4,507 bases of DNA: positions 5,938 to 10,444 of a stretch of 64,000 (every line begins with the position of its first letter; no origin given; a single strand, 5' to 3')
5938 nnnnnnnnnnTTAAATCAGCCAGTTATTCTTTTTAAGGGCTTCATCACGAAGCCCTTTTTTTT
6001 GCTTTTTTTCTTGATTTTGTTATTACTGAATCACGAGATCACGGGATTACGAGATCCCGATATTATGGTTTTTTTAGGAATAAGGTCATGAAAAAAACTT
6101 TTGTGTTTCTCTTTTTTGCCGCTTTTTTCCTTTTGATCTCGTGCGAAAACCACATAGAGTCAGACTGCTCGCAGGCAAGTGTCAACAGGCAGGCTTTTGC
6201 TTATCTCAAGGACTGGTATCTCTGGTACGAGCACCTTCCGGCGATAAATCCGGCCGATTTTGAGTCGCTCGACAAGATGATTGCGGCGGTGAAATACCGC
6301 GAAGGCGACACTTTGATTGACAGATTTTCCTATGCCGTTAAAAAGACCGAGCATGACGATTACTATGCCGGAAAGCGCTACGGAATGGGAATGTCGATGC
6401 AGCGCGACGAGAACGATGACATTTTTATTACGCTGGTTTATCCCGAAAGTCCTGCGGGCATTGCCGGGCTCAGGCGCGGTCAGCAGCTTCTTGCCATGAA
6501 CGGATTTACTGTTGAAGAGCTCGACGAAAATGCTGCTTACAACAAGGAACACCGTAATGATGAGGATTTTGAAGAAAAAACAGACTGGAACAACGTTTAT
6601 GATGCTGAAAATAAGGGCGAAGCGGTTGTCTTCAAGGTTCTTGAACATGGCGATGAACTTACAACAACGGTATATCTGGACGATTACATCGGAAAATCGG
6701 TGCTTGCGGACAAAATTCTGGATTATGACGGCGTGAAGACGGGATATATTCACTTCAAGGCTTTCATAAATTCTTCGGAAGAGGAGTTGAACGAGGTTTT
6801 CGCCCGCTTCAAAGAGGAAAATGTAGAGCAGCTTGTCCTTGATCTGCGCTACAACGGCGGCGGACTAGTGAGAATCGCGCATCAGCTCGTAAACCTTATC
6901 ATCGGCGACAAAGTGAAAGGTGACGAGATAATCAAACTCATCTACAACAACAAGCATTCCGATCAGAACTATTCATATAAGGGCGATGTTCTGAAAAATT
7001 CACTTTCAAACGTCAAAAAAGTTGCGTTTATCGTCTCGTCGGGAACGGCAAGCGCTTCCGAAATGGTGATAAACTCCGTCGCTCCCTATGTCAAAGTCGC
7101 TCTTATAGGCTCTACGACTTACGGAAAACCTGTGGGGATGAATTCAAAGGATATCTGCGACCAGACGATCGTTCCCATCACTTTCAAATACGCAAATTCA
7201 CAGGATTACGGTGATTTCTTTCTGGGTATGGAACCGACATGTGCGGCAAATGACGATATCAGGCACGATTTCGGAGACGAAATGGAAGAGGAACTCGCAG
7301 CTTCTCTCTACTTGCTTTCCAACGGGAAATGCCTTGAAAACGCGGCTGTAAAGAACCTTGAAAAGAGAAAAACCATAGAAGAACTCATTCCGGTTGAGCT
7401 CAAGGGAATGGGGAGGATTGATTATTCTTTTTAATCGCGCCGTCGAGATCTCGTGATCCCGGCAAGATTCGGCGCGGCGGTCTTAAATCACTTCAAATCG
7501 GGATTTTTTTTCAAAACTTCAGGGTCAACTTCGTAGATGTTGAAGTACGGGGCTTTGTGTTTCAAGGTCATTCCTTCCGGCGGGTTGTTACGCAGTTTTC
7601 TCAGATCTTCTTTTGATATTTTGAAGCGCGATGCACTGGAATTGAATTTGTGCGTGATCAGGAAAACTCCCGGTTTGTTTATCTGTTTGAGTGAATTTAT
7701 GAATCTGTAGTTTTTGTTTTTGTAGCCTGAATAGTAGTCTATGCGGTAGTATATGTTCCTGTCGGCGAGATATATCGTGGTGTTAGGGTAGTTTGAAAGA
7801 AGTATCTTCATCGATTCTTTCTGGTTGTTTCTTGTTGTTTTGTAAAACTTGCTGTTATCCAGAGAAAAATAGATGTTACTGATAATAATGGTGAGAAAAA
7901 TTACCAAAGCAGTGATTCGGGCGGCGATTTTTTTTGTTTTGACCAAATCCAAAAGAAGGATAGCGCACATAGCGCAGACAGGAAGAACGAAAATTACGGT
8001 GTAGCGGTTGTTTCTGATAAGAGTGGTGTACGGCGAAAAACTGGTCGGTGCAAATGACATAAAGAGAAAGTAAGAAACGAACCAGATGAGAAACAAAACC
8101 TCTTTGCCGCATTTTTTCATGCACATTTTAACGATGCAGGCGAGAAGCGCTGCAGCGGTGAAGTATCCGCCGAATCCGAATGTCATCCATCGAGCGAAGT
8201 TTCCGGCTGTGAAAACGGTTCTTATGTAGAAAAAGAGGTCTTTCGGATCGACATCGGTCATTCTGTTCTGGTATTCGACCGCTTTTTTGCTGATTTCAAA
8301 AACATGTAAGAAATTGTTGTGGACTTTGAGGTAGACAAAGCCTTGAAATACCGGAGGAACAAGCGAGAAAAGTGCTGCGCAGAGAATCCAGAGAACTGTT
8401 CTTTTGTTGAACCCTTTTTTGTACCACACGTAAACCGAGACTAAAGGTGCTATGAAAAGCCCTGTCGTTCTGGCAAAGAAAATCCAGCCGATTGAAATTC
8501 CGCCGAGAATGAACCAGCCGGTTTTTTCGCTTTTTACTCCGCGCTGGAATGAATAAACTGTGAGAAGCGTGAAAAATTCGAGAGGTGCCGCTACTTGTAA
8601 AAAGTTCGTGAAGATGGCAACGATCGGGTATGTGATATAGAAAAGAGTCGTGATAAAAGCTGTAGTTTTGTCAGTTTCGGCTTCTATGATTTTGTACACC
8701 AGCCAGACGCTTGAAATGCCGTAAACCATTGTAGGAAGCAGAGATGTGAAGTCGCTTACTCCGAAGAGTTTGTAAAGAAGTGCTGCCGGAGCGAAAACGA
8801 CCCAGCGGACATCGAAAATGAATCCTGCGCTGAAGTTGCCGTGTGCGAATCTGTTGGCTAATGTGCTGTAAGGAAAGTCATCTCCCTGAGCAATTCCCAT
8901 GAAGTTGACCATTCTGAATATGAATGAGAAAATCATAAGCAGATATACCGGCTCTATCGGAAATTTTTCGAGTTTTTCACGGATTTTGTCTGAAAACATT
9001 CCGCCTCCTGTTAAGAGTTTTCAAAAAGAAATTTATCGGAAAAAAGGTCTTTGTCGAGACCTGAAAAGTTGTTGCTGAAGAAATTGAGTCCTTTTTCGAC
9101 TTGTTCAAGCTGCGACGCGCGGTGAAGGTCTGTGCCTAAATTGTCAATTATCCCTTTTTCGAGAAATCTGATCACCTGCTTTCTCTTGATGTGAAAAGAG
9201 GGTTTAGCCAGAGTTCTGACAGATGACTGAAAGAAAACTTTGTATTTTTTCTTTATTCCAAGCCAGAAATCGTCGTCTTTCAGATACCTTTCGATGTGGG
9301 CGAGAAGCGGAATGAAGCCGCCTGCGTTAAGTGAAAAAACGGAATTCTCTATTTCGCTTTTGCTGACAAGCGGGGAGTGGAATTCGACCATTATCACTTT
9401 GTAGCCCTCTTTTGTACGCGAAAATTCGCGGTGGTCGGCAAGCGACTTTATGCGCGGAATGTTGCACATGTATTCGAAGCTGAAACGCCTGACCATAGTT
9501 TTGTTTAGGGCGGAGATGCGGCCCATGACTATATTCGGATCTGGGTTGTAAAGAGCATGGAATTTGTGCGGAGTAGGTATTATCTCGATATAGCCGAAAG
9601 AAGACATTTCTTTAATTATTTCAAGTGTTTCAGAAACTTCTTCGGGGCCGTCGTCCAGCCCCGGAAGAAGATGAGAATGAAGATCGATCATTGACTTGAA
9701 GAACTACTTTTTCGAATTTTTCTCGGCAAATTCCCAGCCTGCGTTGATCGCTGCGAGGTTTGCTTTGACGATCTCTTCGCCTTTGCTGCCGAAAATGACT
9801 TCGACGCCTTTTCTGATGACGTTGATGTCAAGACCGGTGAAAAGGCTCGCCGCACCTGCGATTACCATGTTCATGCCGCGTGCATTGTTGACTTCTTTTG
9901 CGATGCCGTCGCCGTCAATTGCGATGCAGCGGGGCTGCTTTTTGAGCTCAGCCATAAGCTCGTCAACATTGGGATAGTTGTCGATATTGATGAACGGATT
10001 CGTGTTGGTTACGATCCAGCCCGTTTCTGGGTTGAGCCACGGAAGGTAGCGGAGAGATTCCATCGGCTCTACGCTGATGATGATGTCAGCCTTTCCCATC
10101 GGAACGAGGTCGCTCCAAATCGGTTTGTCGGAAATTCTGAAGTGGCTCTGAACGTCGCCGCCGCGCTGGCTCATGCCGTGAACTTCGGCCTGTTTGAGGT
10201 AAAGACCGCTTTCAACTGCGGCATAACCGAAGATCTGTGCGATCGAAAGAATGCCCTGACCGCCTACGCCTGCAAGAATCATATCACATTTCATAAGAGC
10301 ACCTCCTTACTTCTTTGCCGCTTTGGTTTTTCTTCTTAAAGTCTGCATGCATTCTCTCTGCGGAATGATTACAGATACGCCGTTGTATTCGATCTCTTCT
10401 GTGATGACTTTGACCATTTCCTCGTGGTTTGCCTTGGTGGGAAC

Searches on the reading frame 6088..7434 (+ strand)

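Call 25: search_protein_families(library=pfam, proteins=[window:6088-7434:+], max_evalue=0.001)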
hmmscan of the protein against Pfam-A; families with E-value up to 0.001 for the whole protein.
window:6088-7434:+ (448 aa): 4 families
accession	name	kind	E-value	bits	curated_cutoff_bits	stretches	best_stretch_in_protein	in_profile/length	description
PF03572.23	Peptidase_S41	-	2.5e-24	86.2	24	1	217-384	1-162/165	Peptidase family S41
PF18294.6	Pept_S41_N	-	6.2e-09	36.1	25.9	1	31-82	1-49/49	Peptidase S41 N-terminal domain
PF17820.7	PDZ_6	-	9.7e-06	25.7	27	1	113-149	1-37/54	PDZ domain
PF00595.29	PDZ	-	2.2e-05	25.2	23.2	1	96-148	8-63/81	PDZ domain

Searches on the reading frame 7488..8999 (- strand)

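Call 25: search_protein_families(library=pfam, proteins=[window:7488-8999:-], max_evalue=0.001)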
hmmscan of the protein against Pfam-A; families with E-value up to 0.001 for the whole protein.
window:7488-8999:- (503 aa): 1 family
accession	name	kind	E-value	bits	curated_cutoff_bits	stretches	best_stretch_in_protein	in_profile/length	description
PF13231.12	PMT_2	-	1.3e-13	51.9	26.1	1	72-215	10-155/160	Dolichyl-phosphate-mannose-protein mannosyltransferase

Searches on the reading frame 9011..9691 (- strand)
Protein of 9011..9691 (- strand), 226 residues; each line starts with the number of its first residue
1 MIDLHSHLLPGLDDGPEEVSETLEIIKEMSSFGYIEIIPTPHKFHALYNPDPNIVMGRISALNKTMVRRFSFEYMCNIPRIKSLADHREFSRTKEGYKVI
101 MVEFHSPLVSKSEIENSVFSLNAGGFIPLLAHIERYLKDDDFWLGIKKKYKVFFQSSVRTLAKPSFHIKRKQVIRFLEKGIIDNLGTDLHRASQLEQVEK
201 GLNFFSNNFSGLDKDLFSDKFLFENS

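Call 25: search_protein_families(library=pfam, proteins=[window:9011-9691:-], max_evalue=0.001)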
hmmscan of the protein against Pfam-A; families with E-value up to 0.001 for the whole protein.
window:9011-9691:- (226 aa): 1 family
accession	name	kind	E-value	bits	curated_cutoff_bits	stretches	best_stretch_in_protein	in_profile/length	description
PF19567.5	CpsB_CapC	-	4.9e-22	78.9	27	1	1-193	1-199/234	Capsular polysaccharide synthesis, CpsB/CapC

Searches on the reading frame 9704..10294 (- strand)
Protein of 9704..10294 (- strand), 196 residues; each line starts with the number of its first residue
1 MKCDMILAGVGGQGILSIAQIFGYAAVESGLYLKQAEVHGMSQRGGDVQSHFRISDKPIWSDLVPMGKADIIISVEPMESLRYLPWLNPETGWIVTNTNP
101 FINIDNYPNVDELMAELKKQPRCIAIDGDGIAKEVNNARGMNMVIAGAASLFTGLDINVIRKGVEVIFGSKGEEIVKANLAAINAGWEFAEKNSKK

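Call 25: search_protein_families(library=pfam, proteins=[window:9704-10294:-], max_evalue=0.001)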
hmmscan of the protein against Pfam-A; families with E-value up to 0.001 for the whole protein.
window:9704-10294:- (196 aa): 1 family
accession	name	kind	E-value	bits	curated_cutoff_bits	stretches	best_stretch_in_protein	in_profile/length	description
PF01558.24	POR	-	4.4e-33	115.3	27.4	1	11-187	1-172/173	Pyruvate ferredoxin/flavodoxin oxidoreductase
